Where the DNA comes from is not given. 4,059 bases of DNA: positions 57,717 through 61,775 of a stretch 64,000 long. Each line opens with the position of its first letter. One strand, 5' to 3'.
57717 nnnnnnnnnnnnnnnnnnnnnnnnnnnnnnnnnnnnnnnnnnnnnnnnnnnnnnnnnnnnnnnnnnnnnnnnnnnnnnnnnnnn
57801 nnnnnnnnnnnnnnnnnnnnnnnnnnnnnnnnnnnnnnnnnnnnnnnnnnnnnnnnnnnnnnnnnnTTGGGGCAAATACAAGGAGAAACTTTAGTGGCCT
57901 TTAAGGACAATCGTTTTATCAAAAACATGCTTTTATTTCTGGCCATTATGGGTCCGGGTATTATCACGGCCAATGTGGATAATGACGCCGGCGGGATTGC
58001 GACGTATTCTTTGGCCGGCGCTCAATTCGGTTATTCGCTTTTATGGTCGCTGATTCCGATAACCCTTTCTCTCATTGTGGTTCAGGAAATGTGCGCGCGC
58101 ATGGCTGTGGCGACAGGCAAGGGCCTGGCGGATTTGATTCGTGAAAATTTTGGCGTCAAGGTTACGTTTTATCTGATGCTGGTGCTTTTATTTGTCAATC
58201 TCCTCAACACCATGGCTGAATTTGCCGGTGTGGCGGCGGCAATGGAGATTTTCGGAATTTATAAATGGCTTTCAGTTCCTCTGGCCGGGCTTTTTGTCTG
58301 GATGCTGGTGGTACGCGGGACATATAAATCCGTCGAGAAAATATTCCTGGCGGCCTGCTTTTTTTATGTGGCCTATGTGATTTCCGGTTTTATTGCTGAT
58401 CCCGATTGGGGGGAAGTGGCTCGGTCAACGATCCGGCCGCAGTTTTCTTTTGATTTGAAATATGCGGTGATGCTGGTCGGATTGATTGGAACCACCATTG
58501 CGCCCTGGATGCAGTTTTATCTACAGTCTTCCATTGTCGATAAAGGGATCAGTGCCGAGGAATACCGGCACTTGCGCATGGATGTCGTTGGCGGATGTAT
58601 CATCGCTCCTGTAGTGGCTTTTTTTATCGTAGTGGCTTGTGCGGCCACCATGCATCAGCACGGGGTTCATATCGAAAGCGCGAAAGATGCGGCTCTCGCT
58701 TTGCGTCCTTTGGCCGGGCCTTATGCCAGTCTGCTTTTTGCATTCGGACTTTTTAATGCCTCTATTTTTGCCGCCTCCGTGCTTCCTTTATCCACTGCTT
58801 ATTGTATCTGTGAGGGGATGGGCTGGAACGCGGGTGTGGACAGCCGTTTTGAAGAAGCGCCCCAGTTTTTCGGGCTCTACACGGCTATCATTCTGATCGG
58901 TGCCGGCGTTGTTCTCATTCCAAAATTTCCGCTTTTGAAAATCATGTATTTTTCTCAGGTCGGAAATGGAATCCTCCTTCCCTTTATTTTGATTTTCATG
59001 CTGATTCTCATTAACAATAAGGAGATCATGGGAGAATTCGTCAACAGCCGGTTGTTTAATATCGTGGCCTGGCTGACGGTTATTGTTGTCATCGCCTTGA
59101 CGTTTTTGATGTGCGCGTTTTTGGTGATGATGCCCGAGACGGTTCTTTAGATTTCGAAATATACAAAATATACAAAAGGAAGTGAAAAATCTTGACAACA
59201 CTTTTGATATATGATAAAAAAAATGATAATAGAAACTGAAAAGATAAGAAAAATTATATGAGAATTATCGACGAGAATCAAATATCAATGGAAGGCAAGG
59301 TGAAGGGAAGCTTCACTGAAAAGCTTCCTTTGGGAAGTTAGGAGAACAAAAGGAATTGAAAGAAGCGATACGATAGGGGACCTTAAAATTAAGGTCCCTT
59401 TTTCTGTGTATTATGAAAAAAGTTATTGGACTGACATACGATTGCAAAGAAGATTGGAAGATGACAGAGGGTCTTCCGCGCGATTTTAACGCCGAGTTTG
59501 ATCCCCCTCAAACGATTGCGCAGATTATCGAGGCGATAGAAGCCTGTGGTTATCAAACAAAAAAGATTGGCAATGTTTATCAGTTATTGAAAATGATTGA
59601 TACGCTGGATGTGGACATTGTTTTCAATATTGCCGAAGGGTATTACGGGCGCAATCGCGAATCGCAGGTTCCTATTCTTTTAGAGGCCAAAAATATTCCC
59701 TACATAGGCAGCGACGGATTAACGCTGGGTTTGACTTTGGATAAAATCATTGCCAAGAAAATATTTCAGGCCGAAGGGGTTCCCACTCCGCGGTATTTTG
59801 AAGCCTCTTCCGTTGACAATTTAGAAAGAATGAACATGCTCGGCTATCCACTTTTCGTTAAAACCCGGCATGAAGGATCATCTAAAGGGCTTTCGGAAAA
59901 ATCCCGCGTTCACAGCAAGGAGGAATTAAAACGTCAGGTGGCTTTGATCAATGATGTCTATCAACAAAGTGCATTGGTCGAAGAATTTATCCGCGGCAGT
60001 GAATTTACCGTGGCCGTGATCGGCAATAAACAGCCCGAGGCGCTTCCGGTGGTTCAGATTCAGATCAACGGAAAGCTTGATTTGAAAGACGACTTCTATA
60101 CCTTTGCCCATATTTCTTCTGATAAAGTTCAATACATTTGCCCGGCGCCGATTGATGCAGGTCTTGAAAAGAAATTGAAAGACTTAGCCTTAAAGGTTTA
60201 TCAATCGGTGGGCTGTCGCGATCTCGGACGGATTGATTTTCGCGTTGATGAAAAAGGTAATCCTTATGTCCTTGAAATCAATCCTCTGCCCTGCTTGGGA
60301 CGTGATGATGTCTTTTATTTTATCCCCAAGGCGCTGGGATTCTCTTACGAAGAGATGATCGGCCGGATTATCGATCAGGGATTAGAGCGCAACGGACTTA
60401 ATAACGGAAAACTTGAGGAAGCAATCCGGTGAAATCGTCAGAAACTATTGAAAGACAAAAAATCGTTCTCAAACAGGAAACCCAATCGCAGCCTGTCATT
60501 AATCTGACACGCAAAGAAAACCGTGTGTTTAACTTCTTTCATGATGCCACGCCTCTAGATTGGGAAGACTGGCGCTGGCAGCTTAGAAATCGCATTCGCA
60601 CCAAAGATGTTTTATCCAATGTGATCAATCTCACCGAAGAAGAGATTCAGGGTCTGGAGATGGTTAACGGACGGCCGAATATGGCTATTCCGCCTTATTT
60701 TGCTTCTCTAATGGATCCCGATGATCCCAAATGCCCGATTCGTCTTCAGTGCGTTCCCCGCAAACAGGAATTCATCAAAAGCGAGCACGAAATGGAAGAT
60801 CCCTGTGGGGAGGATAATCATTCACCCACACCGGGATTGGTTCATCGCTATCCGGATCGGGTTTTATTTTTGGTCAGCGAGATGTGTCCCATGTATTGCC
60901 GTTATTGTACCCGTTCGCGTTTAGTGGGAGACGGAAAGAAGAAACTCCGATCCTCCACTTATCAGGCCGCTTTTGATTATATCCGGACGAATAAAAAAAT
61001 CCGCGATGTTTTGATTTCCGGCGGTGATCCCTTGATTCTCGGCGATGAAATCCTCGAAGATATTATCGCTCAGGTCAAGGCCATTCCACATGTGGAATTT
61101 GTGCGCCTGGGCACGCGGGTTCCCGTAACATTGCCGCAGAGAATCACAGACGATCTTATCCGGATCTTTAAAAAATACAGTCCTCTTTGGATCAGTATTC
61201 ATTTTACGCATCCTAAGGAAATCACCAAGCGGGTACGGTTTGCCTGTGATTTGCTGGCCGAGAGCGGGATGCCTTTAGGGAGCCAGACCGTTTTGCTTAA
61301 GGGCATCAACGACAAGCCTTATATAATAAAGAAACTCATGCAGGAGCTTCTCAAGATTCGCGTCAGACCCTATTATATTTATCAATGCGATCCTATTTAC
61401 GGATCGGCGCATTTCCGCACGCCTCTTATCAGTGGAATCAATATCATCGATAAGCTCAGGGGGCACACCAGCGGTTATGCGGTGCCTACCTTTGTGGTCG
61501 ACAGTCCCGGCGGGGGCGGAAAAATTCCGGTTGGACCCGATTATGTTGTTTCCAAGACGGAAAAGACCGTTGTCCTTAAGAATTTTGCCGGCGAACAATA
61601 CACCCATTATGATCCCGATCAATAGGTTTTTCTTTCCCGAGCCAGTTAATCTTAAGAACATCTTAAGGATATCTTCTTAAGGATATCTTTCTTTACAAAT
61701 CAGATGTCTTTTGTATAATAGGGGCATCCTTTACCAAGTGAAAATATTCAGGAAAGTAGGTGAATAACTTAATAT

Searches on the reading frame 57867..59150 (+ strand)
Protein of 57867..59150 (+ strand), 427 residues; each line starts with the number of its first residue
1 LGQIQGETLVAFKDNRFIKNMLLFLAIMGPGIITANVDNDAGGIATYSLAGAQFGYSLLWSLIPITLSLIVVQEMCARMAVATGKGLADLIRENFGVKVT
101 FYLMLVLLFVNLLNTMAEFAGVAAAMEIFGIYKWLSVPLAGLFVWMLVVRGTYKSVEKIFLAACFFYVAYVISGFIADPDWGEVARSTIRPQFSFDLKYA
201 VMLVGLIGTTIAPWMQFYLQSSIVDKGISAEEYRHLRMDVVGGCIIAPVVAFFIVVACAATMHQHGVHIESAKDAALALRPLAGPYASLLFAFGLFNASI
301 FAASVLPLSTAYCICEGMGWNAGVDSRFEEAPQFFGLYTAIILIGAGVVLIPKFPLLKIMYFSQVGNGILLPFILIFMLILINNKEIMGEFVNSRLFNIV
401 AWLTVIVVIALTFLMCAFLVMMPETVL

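Call 36: search_protein_families(library=pfam, proteins=[window:57867-59150:+], max_evalue=0.001)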
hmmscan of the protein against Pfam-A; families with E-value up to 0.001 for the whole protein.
window:57867-59150:+ (427 aa): 1 family
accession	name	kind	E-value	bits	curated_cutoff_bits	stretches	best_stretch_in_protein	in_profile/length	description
PF01566.24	Nramp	-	5.3e-105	351.8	29.8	1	44-395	1-357/357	Natural resistance-associated macrophage protein-like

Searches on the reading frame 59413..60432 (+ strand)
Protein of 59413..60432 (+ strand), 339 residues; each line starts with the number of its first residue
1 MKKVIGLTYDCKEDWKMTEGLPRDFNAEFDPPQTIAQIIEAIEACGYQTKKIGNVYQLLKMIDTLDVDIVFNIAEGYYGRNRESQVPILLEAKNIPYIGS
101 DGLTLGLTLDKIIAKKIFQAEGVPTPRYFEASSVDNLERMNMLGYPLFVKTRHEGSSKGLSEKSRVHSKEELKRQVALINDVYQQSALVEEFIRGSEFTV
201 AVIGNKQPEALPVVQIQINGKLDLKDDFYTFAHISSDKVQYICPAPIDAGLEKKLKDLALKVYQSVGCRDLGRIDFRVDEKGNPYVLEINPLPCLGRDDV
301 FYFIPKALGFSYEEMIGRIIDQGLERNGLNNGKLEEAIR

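Call 36: search_protein_families(library=pfam, proteins=[window:59413-60432:+], max_evalue=0.001)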
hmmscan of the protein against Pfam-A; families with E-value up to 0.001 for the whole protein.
window:59413-60432:+ (339 aa): 7 families
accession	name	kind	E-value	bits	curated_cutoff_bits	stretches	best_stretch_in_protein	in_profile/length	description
PF07478.18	Dala_Dala_lig_C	-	5.4e-39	134.2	24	1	137-320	21-203/204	D-ala D-ala ligase C-terminus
PF02655.19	ATP-grasp_3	-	2.5e-08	34.6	23.2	1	110-291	3-155/160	ATP-grasp domain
PF02222.28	ATP-grasp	-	1.4e-06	28.5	27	1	117-223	2-110/179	ATP-grasp domain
PF13535.11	ATP-grasp_4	-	1.6e-06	28.3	27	1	180-294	48-153/160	ATP-grasp domain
PF02786.22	CPSase_L_D2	-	6.4e-05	23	19.8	1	110-291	1-178/211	Carbamoyl-phosphate synthase L chain, ATP binding domain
PF14397.11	ATPgrasp_ST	-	0.00035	20.3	31.4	0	254-296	217-259/278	Sugar-transfer associated ATP-grasp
PF03133.20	TTL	-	0.00048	19.9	20.1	0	253-298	219-264/292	Tubulin-tyrosine ligase family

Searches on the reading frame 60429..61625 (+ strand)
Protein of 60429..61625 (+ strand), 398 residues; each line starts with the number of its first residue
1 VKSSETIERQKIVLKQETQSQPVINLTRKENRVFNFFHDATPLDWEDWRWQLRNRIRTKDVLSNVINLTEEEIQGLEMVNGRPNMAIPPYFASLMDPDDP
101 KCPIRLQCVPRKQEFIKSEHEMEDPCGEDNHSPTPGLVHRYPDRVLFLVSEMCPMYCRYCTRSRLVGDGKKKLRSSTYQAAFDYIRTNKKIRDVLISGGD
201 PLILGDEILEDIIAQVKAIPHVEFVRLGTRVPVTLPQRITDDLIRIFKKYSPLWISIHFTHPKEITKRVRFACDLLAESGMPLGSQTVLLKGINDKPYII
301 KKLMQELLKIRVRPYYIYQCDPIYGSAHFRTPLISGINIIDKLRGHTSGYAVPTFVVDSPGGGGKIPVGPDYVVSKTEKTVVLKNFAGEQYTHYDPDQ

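Call 36: search_protein_families(library=pfam, proteins=[window:60429-61625:+], max_evalue=0.001)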
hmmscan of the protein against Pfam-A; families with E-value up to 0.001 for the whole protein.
window:60429-61625:+ (398 aa): 3 families
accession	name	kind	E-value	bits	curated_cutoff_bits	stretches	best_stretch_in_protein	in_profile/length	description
PF12544.13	LAM_C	-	6.6e-23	81.7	26.7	1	340-397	1-58/127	Lysine-2,3-aminomutase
PF04055.27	Radical_SAM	-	1.5e-11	45.2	29.5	1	149-296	3-157/166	Radical SAM superfamily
PF13353.11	Fer4_12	-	5.3e-05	24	22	1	146-218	9-79/137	4Fe-4S single cluster domain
